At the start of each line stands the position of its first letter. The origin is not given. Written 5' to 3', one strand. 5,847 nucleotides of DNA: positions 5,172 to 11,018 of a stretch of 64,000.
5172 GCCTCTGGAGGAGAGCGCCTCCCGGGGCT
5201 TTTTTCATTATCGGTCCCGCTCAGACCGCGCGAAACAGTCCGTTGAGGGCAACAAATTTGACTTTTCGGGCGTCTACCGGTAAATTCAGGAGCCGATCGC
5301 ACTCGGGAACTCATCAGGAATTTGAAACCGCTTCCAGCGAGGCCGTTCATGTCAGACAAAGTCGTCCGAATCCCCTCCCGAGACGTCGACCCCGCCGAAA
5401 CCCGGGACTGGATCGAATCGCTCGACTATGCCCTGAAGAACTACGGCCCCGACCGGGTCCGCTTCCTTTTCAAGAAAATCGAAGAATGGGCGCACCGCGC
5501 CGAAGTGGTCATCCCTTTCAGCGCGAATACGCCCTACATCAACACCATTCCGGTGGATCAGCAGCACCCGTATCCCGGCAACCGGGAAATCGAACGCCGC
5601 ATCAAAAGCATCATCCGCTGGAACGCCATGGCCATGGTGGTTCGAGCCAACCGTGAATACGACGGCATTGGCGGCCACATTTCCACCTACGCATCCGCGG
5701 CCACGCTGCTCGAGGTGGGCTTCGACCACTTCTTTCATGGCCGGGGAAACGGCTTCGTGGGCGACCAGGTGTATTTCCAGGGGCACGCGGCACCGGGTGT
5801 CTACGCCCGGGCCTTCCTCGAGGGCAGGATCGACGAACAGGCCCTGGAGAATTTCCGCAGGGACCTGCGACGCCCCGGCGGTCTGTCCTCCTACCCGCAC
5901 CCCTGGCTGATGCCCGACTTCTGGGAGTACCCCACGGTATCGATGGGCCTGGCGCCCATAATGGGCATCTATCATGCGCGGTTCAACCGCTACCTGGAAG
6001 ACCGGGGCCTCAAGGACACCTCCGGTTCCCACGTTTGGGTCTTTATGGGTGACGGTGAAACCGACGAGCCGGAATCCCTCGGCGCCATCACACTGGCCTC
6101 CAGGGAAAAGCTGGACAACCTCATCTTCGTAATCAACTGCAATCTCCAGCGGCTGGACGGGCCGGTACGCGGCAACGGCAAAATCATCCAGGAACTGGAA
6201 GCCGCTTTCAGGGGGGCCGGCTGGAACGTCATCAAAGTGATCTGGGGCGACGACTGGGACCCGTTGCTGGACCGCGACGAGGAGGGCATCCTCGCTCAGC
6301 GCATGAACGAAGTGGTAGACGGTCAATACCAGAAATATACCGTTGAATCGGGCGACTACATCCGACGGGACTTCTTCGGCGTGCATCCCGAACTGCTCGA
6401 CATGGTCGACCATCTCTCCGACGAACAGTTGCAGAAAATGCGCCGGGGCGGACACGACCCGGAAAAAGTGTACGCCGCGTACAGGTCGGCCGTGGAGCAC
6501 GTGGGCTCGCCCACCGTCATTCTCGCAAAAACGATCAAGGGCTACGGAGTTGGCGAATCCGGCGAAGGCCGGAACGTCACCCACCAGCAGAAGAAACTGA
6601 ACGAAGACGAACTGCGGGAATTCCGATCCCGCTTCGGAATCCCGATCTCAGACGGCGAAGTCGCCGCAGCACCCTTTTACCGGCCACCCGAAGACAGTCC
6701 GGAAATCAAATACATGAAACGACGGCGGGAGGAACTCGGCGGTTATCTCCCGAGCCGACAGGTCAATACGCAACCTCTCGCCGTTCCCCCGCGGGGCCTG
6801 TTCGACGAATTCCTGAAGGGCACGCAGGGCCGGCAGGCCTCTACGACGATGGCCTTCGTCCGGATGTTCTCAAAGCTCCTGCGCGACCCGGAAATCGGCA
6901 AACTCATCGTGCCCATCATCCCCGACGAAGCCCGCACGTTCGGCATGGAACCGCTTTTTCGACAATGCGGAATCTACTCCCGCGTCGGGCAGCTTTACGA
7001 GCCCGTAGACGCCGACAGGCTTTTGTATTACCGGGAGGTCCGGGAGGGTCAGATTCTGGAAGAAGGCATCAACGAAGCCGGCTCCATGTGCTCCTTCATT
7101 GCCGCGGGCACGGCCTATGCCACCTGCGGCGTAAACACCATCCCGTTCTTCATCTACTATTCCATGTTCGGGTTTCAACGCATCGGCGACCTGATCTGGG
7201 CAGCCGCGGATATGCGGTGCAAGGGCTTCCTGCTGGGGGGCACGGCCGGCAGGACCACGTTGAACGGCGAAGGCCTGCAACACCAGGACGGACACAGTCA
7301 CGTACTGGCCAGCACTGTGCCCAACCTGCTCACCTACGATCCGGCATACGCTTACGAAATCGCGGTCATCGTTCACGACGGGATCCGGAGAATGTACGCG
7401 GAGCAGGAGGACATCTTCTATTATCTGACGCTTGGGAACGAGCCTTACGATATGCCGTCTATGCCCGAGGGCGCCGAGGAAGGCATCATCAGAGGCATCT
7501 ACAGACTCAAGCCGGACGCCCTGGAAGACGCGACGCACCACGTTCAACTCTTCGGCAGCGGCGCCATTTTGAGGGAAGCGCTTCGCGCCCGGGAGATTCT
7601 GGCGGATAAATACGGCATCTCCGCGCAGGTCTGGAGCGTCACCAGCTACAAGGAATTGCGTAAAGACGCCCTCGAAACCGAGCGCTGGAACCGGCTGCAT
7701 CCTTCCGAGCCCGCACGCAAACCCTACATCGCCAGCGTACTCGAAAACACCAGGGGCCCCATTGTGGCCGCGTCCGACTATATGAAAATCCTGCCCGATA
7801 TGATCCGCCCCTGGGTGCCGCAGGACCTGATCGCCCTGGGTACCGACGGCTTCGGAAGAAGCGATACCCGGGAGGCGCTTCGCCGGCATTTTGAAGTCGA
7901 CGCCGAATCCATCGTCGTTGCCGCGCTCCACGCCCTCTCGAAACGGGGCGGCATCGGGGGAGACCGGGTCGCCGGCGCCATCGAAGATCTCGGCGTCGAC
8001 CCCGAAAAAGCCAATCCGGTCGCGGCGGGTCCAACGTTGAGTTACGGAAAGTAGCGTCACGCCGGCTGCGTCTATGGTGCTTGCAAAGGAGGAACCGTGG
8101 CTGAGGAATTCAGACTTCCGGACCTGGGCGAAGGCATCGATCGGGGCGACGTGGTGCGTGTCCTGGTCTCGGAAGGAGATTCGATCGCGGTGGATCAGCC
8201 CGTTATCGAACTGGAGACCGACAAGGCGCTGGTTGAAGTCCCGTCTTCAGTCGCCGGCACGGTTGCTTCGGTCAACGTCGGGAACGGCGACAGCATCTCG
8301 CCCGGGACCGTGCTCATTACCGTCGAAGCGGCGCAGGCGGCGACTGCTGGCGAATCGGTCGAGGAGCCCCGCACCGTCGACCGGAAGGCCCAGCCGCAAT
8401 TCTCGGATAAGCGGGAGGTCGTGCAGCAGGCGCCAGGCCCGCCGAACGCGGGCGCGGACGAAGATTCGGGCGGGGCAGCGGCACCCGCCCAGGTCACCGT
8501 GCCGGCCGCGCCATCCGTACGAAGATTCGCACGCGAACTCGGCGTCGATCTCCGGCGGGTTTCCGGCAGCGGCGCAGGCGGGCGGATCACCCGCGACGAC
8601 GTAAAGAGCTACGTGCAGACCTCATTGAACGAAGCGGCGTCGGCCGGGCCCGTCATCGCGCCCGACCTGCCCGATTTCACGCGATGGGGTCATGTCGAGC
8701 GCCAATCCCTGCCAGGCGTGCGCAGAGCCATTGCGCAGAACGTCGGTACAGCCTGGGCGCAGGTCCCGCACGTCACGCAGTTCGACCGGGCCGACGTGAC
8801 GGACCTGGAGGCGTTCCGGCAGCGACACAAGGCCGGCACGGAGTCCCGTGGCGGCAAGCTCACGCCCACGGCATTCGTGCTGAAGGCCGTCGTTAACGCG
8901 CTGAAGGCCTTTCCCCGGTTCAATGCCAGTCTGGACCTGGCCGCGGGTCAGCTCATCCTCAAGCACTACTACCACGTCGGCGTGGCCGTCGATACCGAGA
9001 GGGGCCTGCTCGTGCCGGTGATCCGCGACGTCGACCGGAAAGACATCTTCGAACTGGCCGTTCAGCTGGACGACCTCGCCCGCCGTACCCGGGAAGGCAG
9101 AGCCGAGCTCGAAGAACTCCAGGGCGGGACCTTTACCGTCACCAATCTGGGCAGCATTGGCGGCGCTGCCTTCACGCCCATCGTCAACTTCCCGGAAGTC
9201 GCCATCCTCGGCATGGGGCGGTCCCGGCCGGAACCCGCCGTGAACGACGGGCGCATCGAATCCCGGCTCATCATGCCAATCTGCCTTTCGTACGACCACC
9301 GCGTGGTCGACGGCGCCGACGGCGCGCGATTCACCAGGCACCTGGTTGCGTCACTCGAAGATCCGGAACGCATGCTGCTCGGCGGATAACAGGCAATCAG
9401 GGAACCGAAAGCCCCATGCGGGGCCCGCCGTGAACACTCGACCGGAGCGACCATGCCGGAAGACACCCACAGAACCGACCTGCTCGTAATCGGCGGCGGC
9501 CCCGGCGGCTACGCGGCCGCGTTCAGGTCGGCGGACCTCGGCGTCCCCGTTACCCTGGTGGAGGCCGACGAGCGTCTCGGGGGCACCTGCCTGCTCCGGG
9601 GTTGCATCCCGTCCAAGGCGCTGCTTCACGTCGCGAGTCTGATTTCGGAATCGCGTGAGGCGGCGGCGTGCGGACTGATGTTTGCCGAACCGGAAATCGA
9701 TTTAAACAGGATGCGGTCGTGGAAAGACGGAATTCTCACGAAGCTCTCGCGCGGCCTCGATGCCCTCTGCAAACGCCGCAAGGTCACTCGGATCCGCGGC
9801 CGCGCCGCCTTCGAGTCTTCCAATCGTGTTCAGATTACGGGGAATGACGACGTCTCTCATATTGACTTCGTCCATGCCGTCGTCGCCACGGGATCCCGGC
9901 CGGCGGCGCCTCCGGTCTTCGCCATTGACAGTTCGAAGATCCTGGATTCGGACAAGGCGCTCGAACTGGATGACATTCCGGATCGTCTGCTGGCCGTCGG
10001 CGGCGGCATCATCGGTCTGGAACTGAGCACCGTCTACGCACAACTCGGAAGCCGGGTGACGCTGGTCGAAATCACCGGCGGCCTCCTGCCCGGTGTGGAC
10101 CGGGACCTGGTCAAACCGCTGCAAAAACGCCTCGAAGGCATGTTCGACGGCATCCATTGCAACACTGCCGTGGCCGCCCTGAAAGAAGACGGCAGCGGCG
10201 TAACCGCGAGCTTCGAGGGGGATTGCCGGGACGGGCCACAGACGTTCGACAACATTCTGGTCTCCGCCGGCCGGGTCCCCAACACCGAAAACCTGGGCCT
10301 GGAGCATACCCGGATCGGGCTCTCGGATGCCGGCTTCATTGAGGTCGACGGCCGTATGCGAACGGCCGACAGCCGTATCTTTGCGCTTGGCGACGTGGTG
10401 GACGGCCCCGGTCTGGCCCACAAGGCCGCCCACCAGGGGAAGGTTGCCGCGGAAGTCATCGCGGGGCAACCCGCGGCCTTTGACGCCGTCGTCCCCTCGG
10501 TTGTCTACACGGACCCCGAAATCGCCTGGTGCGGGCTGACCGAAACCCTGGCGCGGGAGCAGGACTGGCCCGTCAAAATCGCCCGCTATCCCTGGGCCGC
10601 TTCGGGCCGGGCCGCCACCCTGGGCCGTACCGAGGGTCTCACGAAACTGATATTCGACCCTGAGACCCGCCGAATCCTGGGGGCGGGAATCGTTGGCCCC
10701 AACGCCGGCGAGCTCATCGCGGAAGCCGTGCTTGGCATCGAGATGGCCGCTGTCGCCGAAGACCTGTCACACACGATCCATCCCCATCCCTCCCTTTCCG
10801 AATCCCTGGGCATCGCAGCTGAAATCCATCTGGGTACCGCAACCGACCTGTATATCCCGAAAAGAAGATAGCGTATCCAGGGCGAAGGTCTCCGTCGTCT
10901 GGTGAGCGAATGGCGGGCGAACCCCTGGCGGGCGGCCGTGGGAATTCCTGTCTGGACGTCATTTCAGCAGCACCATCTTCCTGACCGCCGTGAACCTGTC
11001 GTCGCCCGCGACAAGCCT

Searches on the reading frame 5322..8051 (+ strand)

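Call 67: search_protein_families(library=pfam, proteins=[window:5322-8051:+], max_evalue=0.00001)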
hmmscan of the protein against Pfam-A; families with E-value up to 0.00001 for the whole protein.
window:5322-8051:+ (910 aa): 3 families
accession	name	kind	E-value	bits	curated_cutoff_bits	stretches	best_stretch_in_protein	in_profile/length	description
PF17831.6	PDH_E1_M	-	3.9e-97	324.5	23.2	1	499-712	16-229/229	Pyruvate dehydrogenase E1 component middle domain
PF22613.1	Transketolase_C_1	-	5.5e-22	78.5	27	1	725-860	1-113/113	Transketolase-like TK C-terminal domain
PF00456.26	Transketolase_N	-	5e-14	52.5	22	1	229-312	138-219/334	Transketolase, thiamine diphosphate binding domain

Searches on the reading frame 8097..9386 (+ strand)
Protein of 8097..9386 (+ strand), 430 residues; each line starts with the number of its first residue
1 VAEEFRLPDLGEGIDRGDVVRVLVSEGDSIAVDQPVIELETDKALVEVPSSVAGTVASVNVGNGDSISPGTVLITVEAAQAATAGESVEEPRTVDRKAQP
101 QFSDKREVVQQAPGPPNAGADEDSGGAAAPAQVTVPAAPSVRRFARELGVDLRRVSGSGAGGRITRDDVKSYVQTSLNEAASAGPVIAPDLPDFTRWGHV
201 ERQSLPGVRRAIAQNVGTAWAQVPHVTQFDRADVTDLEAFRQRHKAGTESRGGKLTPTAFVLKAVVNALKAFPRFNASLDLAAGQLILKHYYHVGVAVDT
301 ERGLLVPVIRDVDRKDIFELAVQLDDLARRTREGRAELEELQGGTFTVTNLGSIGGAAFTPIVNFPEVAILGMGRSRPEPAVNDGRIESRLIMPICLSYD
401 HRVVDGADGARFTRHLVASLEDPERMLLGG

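Call 67: search_protein_families(library=pfam, proteins=[window:8097-9386:+], max_evalue=0.00001)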
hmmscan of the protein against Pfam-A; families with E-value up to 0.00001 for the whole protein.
window:8097-9386:+ (430 aa): 3 families
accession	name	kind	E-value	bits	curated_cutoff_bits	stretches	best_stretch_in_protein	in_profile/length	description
PF00198.28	2-oxoacid_dh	-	1.3e-83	280.5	23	1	199-428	3-232/232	2-oxoacid dehydrogenases acyltransferase (catalytic domain)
PF00364.28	Biotin_lipoyl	-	2.5e-20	72.5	22.1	1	4-75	2-72/73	Biotin-requiring enzyme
PF02817.22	E3_binding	-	2.7e-15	56.7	23.7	1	135-170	1-36/36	e3 binding domain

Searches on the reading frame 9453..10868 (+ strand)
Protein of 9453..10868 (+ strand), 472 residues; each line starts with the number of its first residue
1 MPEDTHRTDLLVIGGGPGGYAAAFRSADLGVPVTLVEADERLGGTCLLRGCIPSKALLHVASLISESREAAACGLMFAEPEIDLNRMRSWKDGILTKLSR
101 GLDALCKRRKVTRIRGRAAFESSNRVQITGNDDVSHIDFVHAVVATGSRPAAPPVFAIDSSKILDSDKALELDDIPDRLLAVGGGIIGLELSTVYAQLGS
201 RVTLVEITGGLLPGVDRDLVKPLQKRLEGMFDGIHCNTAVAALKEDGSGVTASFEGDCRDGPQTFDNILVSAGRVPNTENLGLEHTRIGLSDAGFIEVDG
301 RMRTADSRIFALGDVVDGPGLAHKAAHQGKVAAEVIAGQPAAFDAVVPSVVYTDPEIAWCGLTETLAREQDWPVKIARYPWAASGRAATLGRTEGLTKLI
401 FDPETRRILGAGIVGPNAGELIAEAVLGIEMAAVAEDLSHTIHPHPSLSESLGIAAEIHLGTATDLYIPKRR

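Call 67: search_protein_families(library=pfam, proteins=[window:9453-10868:+], max_evalue=0.00001)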
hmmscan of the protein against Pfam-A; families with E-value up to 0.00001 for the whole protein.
window:9453-10868:+ (472 aa): 5 families
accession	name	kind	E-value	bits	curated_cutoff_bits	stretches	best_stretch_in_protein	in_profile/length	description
PF07992.20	Pyr_redox_2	-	3.3e-57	194.6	26.1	1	9-329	2-291/291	Pyridine nucleotide-disulphide oxidoreductase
PF02852.28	Pyr_redox_dim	-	3.6e-34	117.7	25.3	1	347-453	1-107/110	Pyridine nucleotide-disulphide oxidoreductase, dimerisation domain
PF00070.33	Pyr_redox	-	1.1e-16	61.6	22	1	179-251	2-78/82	Pyridine nucleotide-disulphide oxidoreductase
PF12831.13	FAD_oxidored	-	6.1e-08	32.8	27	1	9-46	1-38/416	FAD dependent oxidoreductase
PF01134.28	GIDA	-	1.5e-07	31.3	22.1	1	9-69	1-58/391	Glucose inhibited division protein A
